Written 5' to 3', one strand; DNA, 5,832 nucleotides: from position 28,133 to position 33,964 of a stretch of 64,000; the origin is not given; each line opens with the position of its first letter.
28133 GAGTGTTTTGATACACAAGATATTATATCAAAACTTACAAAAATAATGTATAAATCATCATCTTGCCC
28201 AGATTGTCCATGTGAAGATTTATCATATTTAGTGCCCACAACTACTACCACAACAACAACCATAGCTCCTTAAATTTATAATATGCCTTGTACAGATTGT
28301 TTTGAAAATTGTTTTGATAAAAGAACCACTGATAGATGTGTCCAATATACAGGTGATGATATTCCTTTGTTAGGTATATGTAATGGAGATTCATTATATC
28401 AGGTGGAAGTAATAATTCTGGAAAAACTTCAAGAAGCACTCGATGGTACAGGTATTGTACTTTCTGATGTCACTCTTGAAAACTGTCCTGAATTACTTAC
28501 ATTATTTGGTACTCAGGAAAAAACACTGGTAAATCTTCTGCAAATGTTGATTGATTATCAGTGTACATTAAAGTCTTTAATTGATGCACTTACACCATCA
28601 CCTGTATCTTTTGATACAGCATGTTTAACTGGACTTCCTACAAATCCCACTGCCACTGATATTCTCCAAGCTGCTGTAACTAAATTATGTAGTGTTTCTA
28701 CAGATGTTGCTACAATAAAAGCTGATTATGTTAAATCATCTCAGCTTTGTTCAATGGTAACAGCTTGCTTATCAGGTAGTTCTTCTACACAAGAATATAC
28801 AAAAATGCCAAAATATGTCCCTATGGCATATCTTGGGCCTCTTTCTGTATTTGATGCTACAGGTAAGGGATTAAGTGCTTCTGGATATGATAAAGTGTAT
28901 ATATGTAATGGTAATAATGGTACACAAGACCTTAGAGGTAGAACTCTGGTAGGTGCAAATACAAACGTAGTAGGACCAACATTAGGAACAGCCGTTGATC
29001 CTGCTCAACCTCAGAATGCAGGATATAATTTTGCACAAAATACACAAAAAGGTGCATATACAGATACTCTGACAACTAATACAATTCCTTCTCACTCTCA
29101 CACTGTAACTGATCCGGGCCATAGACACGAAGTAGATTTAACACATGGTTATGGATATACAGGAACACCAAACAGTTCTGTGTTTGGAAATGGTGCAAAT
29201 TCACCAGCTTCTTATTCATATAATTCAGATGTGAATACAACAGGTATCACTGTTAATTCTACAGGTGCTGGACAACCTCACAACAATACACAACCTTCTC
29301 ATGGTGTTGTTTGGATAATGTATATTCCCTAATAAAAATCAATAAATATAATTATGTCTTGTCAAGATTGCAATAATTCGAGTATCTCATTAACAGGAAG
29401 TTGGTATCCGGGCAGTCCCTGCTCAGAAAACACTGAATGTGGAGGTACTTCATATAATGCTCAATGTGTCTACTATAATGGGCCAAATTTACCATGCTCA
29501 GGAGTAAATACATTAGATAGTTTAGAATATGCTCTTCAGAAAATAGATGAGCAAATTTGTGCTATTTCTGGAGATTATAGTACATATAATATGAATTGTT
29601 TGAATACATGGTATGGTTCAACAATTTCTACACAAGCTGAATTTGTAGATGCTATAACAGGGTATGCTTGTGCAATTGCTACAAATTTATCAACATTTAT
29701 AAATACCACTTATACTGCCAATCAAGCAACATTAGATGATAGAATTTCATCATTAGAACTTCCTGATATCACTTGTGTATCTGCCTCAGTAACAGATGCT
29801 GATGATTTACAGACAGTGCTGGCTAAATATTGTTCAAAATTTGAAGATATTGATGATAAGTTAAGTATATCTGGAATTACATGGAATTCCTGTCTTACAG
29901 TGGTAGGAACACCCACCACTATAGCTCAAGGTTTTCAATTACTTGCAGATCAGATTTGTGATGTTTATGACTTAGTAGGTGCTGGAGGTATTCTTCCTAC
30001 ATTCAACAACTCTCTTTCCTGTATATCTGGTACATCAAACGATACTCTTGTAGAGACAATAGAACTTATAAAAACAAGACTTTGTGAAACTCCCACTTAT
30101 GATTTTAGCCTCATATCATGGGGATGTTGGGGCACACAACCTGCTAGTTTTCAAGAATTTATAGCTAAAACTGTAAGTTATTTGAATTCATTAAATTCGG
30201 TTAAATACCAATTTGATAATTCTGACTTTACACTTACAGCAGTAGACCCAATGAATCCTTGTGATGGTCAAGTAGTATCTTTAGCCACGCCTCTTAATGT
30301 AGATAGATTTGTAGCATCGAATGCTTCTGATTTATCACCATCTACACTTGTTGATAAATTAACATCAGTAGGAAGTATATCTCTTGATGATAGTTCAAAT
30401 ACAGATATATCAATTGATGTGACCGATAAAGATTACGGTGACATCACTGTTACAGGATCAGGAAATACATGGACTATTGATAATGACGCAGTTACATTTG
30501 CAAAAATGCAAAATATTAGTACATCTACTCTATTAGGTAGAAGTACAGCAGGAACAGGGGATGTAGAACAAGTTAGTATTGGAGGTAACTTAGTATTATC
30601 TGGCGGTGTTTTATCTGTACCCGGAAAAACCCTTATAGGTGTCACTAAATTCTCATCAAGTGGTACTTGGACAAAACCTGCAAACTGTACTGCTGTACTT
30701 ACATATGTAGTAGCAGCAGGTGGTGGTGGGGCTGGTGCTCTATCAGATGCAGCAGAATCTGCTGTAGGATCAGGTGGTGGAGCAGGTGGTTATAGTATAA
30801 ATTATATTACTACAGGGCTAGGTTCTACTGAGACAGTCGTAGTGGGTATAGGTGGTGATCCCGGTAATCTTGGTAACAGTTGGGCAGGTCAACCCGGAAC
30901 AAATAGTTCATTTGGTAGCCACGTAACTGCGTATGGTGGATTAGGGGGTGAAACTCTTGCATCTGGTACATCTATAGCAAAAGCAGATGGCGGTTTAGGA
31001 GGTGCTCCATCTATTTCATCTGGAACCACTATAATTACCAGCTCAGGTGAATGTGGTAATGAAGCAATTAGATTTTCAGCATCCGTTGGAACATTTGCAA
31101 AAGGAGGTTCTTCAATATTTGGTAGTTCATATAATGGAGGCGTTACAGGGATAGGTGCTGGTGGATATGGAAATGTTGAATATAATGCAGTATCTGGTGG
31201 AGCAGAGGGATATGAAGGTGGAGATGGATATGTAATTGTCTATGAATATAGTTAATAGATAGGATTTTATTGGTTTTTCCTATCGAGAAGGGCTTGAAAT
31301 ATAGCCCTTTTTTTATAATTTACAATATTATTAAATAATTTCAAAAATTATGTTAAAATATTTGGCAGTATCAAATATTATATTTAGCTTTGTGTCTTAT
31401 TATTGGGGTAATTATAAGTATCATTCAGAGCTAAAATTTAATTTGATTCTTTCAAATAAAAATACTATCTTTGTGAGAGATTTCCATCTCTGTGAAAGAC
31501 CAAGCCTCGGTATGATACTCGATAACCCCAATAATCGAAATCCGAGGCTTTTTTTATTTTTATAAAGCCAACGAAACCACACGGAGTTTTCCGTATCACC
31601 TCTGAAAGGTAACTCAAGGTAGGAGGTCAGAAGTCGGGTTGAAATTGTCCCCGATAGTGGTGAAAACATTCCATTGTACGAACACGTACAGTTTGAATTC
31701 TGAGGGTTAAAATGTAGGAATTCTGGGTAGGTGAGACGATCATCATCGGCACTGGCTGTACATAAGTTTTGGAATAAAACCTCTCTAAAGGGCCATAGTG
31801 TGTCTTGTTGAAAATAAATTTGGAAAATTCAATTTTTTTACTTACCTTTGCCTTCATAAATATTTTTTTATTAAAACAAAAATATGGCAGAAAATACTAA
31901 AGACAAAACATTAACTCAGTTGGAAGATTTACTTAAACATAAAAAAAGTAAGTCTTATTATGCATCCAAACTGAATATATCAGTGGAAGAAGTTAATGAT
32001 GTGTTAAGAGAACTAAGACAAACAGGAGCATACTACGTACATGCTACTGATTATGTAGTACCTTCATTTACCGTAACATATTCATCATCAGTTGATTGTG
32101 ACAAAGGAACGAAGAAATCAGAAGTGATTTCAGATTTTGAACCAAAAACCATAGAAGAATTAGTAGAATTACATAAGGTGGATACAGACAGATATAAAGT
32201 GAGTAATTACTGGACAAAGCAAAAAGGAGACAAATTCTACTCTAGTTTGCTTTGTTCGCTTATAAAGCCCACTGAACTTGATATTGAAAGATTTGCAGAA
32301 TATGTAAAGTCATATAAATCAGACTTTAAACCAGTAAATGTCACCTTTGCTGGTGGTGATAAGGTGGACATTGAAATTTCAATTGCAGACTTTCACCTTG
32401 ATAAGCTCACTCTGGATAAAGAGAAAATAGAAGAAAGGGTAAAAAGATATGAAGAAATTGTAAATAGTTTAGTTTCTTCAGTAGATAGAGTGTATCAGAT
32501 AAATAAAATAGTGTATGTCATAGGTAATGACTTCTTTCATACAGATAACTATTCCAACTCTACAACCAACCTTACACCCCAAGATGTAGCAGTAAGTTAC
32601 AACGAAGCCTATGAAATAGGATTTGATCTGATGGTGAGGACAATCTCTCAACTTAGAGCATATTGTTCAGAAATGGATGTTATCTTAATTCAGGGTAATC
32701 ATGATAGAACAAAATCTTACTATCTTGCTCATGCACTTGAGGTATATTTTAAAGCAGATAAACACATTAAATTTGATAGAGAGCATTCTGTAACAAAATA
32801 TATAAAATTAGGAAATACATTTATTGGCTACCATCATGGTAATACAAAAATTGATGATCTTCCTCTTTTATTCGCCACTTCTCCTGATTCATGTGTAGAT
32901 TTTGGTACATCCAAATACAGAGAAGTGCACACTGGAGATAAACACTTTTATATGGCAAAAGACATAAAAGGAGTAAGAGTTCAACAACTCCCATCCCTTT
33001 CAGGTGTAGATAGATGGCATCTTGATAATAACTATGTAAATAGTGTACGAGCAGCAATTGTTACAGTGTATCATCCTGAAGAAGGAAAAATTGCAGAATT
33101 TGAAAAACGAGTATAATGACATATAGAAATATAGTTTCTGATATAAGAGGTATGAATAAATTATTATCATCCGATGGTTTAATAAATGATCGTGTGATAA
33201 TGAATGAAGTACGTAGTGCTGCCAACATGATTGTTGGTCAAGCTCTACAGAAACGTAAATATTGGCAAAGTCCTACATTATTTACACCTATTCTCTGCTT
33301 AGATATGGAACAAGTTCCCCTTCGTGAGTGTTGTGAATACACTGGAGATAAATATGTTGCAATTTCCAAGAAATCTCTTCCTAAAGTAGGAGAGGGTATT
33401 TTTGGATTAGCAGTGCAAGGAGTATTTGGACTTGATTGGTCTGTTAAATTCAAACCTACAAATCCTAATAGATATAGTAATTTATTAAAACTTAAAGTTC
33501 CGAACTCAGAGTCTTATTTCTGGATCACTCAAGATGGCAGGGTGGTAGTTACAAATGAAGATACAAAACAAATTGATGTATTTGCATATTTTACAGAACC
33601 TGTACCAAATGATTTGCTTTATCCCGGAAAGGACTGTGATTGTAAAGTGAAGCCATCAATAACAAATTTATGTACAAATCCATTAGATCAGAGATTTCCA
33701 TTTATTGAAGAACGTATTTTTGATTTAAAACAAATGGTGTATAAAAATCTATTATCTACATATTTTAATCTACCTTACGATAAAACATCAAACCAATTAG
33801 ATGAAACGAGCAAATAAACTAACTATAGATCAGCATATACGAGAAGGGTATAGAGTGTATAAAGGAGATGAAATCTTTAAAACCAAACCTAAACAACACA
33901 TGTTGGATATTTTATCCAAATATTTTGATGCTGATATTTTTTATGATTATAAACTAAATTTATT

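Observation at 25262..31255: Receptor-binding module of consecutive Cys-rich proteins sharing C-x-D-C motifs and poly-Thr linkers, with an embedded lysis pair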

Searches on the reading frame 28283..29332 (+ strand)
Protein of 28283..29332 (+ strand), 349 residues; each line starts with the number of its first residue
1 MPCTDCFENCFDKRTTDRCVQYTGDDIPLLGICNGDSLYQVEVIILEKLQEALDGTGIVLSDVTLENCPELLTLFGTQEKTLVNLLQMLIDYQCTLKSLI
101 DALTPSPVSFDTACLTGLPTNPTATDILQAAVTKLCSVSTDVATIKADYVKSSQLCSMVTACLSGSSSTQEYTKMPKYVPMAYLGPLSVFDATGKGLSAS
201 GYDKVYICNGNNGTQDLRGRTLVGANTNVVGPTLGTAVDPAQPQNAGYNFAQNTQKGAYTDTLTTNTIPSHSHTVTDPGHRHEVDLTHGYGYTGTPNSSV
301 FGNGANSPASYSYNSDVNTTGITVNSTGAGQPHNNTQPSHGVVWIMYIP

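Call 3: search_protein_families(library=pfam, proteins=[window:28283-29332:+], max_evalue=0.1)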
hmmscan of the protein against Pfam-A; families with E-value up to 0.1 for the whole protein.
window:28283-29332:+ (349 aa): 0 families

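Call 4: search_protein_families(library=phrogs, proteins=[window:28283-29332:+], max_evalue=0.01)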
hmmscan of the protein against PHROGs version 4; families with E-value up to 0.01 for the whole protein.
window:28283-29332:+ (349 aa): 4 families
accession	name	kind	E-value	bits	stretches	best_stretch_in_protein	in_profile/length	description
phrog_8763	-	tail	2.5e-16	60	1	203-347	604-747/1024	tail protein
phrog_8469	-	tail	7.7e-15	56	1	205-285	148-208/303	tail fiber protein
phrog_20878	-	tail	4.1e-07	30.8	1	214-340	247-356/365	tail fiber protein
phrog_5795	-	tail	4.9e-07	29.4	1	207-347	413-541/968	tail protein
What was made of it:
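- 28283..29332 (+): Tail fibre 1. N-terminal Cys-rich anchor domain (aa 1-60, nt 28283-28462), helical shaft with conserved Cys, and a C-terminal tail-collar (T4 gp10/gp12-like) domain with HxH motifs. PHROG tail fibre (call 4).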

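Call 22: search_solved_structures(query=A2, max_evalue=1)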
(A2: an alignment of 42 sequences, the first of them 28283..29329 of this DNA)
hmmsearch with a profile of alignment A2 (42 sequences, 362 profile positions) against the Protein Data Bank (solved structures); distinct sequences matched with E-value up to 1: 6.
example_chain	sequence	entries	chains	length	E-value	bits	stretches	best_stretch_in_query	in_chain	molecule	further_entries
9qgo_A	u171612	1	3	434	0.0034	19.8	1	217-358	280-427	Tail fiber protein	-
2fkk_A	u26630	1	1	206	0.1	14.9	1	229-330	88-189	Baseplate structural protein Gp10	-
4q25_A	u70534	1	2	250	0.28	13.5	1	78-122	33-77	Phosphate-specific transport system accessory protein PhoU homolog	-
9c3h_SB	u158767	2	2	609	0.59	12.4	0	268-352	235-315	CCR4-NOT transcription complex subunit 3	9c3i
8kec_A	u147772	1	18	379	0.65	12.3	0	259-339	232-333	Long tail fiber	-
2fl8_A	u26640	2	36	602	0.91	11.8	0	229-330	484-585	Baseplate structural protein Gp10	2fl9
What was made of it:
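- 28283..29332 (+): PDB profile hits to 9qgo and 2fkk (call 22).
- On Tail fibre with T4 gp10/gp12-type collar domain: PDB tail fibre 9qgo at 0.0034 and gp10 (call 22).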

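Call 26: find_homologous_proteins(query=window:28283-29329:+, max_evalue=0.00001)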
Query window:28283-29329:+ (349 aa): 382 proteins with E <= 0.00001 among 4307 candidates; the best 120 are listed.
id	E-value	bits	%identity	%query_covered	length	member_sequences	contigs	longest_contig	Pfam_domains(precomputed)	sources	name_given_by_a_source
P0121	9.1e-196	668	84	100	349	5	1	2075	-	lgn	-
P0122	1.2e-145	503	66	99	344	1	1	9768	-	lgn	-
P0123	4.5e-142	491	65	100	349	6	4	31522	-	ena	-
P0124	7.8e-140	484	65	100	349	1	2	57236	-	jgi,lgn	jgi:microcystin-dependent protein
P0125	4.1e-137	475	61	100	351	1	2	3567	-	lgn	-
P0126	5.2e-133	462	62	99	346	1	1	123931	-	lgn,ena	-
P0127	1.2e-130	454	58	100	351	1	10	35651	-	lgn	-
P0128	1.6e-129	450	61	99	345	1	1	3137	-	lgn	-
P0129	4.7e-129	449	61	99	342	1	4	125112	-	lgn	-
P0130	1.2e-124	434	61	100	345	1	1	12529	-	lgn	-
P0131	7.1e-124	432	60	100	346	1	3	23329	-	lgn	-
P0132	9.4e-124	431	59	100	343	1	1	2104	-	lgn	-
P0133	5.1e-123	429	58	100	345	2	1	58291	-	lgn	-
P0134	1.2e-120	421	60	99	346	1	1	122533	-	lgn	-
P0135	1.1e-119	418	57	99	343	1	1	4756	-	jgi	jgi:hypothetical protein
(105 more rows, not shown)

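Call 46: predict_structure(alignment_id=A4)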
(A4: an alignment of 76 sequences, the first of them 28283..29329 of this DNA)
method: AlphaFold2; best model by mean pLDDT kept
length: 349 residues; sequences in the alignment: 76
mean_pLDDT: 82.7   pTM: 0.45
mean pLDDT of the five models: 82.7, 80.9, 80.2, 79.9, 77.4
residues with pLDDT >= 90: 132; 70-90: 165; 50-70: 31; < 50: 21
segments of 3 or more residues with pLDDT < 50: 1-3, 289-305
pLDDT, mean of each block of 10 residues (from residue 1): 55 74 90 91 87 72 81 86 86 87 74 92 91 94 87 82 73 89 95 95 95 94 94 93 90 91 80 80 74 46 51 83 73 85 87
secondary structure, 60 per line:
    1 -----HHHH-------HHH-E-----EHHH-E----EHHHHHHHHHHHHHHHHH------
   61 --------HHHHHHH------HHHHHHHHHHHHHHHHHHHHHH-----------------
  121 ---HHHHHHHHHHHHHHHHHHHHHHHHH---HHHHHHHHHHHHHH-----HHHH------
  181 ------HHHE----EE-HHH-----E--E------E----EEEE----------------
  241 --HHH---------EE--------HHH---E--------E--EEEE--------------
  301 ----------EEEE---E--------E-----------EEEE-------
elements in order: H6-9 H38-54 H69-75 H82-103 H124-148 H152-165 H171-174 E221-224 E283-286 E311-314 E339-342
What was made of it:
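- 28283..29332 (+): AF2 pLDDT 83 (call 46).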

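Call 49: fold_search(model_id=the predicted structure, library=pdb)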
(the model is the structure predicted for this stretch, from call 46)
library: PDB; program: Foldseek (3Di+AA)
matches with E <= 10: 8; with E <= 0.001: 0
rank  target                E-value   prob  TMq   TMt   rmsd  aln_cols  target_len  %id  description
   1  9nxk_A                2.4e-01  0.10  0.13  0.17  18.0       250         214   18  Pseudomonas phage Pa223 tail fiber (released 2025-08-06)
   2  6ov6_C                2.6e-01  0.15  0.13  0.16  11.4       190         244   16  CRYSTALLOGRAPHIC STRUCTURE OF THE C24 PROTEIN FROM THE ANTARCTIC MICROORGANISM BIZIONIA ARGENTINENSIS (released 2020-08-05)
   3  6ov6_B                4.0e-01  0.12  0.13  0.17  11.2       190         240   16  CRYSTALLOGRAPHIC STRUCTURE OF THE C24 PROTEIN FROM THE ANTARCTIC MICROORGANISM BIZIONIA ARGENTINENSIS (released 2020-08-05)
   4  8h89_D                5.0e+00  0.01  0.06  0.06  19.1        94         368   19  Capsid of Ralstonia phage GP4 (released 2022-11-16)
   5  7y7b_8                6.4e+00  0.03  0.10  0.17  24.6       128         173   11  Cryo-EM structure of cryptophyte photosystem I (released 2023-04-12)
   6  7z4f_A                7.7e+00  0.01  0.13  0.16  27.0       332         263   15  Tail of phage SU10 genome release intermediate (released 2022-08-17)
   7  8q92_A                7.7e+00  0.00  0.04  0.10  28.1       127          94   10  P301S Tau Filaments from the Brains of PS19 Transgenic Mouse Line (released 2023-10-11)
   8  9kqq_K                9.9e+00  0.08  0.09  0.35  14.3        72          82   25  PSI-LHCI supercomplex binding with 8 Lhcas from C. subellipsoidea (released 2025-02-26)
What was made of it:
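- Tried and rejected: Foldseek of the fibre model against the PDB was uninformative, because a monomer model of an elongated trimer is a poor query (call 49).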

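Call 84: fold_search(model_id=the predicted structure, library=viral)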
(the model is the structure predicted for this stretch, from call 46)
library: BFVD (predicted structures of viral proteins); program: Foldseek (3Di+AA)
matches with E <= 10: 77; with E <= 0.001: 9
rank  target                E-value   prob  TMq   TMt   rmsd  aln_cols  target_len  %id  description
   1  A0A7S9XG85            6.9e-27  1.00  0.43  0.42  12.4       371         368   34  Phage tail collar domain-containing protein [Virus NIOZ-UU157]
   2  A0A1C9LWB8            6.1e-06  1.00  0.29  0.51   9.4       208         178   20  (no name in the UniProt tables at hand)
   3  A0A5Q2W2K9            1.6e-05  1.00  0.16  0.09  13.9       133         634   26  (no name in the UniProt tables at hand)
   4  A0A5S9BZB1            1.6e-05  1.00  0.22  0.32  22.3       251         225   15  Baseplate structural protein Gp10 C-terminal domain-containing protein [Tenacibaculum phage PTm5]
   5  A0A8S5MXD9            2.4e-05  0.99  0.19  0.23  18.3       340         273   17  Baseplate structural protein [Myoviridae sp. ctWaE18]
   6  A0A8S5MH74            3.8e-05  1.00  0.20  0.18  19.0       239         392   19  Baseplate structural protein [Podoviridae sp. ctqve24]
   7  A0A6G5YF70            6.3e-05  1.00  0.23  0.24  15.7       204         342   19  (no name in the UniProt tables at hand)
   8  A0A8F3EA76            1.6e-04  1.00  0.23  0.13  14.0       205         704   21  Minor tail protein [Microbacterium phage Honk]
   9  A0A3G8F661            9.4e-04  0.85  0.14  0.19  17.5       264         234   14  (no name in the UniProt tables at hand)
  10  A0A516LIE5            1.1e-03  0.97  0.24  0.30  22.9       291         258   21  (no name in the UniProt tables at hand)
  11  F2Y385                1.1e-03  0.93  0.17  0.19  13.6       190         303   23  (no name in the UniProt tables at hand)
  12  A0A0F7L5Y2            1.2e-03  1.00  0.24  0.37  25.1       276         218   14  Phage capsid protein [uncultured marine virus]
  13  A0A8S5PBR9            1.3e-03  1.00  0.18  0.44  12.3       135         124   19  Baseplate protein [Siphoviridae sp. ctmpG14]
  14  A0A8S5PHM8            1.9e-03  0.99  0.20  0.25  15.4       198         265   16  Baseplate protein [Siphoviridae sp. ctXQ92]
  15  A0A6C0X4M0            2.9e-03  1.00  0.17  0.37   8.4       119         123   22  Putative tail collar protein [Brucella phage EF4]
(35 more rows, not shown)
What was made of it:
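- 28283..29332 (+): BFVD tail-collar proteins (call 84).
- On Tail fibre with T4 gp10/gp12-type collar domain: BFVD tail-collar protein at 6.9e-27 (call 84).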

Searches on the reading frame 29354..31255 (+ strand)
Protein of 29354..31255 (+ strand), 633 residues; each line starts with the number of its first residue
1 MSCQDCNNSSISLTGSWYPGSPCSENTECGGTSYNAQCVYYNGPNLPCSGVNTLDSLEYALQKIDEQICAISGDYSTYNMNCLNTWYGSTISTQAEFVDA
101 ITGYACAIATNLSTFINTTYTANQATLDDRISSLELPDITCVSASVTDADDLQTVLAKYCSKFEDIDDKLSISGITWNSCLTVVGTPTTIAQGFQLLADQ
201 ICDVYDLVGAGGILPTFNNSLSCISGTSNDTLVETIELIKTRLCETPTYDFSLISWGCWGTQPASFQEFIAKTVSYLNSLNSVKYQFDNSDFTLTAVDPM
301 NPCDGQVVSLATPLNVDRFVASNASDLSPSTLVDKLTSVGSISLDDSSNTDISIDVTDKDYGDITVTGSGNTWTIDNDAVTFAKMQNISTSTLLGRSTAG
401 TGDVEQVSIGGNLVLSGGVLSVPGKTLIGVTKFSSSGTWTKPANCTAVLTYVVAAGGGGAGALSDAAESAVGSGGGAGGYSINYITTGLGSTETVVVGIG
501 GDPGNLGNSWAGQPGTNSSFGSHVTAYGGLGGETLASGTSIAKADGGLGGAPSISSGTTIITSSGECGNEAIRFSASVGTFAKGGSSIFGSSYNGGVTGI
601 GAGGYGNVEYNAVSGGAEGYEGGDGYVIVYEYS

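Call 3: search_protein_families(library=pfam, proteins=[window:29354-31255:+], max_evalue=0.1)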
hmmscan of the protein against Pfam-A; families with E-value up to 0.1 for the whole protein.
window:29354-31255:+ (633 aa): 2 families
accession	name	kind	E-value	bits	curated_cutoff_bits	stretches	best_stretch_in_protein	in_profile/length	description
PF21722.4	Gly_rich_2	-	3.1e-09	37.6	24.3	1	436-625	5-202/226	Glycine-rich domain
PF19264.4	DUF5907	-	1.6e-08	35.1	27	1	366-424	17-75/80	Repeat of unknown function (DUF5907)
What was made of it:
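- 29354..31255 (+): Tail fibre 2. The same N-terminal anchor domain (aa 1-75, nt 29354-29578), a Cys-bearing helical shaft, and DUF5907 plus a Gly-rich C-terminal domain. Pfam Gly_rich_2 and DUF5907 (call 3).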

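Call 4: search_protein_families(library=phrogs, proteins=[window:29354-31255:+], max_evalue=0.01)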
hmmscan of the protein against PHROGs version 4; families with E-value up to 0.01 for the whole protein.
window:29354-31255:+ (633 aa): 2 families
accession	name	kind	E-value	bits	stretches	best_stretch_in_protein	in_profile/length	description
phrog_863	-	tail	4.8e-26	92.9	1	353-633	344-605/690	tail fiber assembly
phrog_6202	-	tail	0.0038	17.4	1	380-629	408-634/636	tail fiber protein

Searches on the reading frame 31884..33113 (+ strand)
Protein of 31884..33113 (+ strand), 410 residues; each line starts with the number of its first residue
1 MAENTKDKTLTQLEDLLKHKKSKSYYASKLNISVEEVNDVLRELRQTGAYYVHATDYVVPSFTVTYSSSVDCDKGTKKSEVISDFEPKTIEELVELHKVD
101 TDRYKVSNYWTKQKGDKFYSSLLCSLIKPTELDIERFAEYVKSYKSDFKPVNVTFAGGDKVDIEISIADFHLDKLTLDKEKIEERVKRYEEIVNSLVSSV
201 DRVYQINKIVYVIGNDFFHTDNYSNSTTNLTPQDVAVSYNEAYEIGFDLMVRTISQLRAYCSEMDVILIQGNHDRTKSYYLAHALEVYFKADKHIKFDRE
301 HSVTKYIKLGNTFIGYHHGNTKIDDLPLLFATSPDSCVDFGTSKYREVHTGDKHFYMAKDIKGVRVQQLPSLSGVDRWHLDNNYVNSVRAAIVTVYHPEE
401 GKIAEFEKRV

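Call 65: search_protein_families(library=pfam, proteins=[window:31884-33113:+], max_evalue=0.01)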
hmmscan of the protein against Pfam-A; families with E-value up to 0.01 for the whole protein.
window:31884-33113:+ (410 aa): 1 family
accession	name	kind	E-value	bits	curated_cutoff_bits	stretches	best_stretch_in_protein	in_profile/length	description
PF07738.19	Sad1_UNC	-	0.0059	17.1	22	0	102-188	15-102/132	Sad1 / UNC-like C-terminal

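Call 91: search_protein_families(library=phrogs, proteins=[window:31884-33113:+], max_evalue=0.01)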
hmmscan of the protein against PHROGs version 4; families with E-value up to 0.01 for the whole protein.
window:31884-33113:+ (410 aa): 5 families
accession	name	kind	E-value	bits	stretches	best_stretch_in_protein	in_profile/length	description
phrog_704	-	DNA, RNA and nucleotide metabolism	2.8e-54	185.7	1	5-407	4-383/390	DNA repair exonuclease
phrog_284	-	DNA, RNA and nucleotide metabolism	1.6e-13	51.4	1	148-401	117-385/398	exonuclease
phrog_20762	-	unknown function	6.3e-09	37.1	1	298-409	4-114/117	-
phrog_21891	-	unknown function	5.1e-08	34.7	1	278-385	4-109/130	-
phrog_547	-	other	0.0055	16.8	0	167-289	34-126/245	phosphoesterase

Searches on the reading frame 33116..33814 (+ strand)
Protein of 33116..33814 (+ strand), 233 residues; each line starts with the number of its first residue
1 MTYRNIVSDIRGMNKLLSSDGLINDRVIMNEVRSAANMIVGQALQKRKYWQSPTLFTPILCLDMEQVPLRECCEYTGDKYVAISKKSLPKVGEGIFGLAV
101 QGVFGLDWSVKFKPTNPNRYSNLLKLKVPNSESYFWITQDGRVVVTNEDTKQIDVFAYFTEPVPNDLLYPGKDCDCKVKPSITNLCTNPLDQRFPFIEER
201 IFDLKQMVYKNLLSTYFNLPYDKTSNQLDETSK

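Call 65: search_protein_families(library=pfam, proteins=[window:33116-33814:+], max_evalue=0.01)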
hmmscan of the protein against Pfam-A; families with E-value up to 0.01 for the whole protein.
window:33116-33814:+ (233 aa): 1 family
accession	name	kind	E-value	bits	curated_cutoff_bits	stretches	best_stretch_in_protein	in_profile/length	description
PF25702.1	CrAss_Ring_2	-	4.9e-14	52.9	27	1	6-229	2-208/210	Phage tail ring protein 2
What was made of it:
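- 33116..33817 (+): Tail ring protein 2 (context). In crAss001 it directly follows THB. Pfam CrAss_Ring_2 4.9e-14 (call 65).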

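Call 91: search_protein_families(library=phrogs, proteins=[window:33116-33814:+], max_evalue=0.01)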
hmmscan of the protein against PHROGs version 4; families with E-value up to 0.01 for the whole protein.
window:33116-33814:+ (233 aa): 1 family
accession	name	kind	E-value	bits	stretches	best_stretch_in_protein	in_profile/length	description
phrog_9863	-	head and packaging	1.4e-19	71.6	1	1-231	2-232/236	virion structural protein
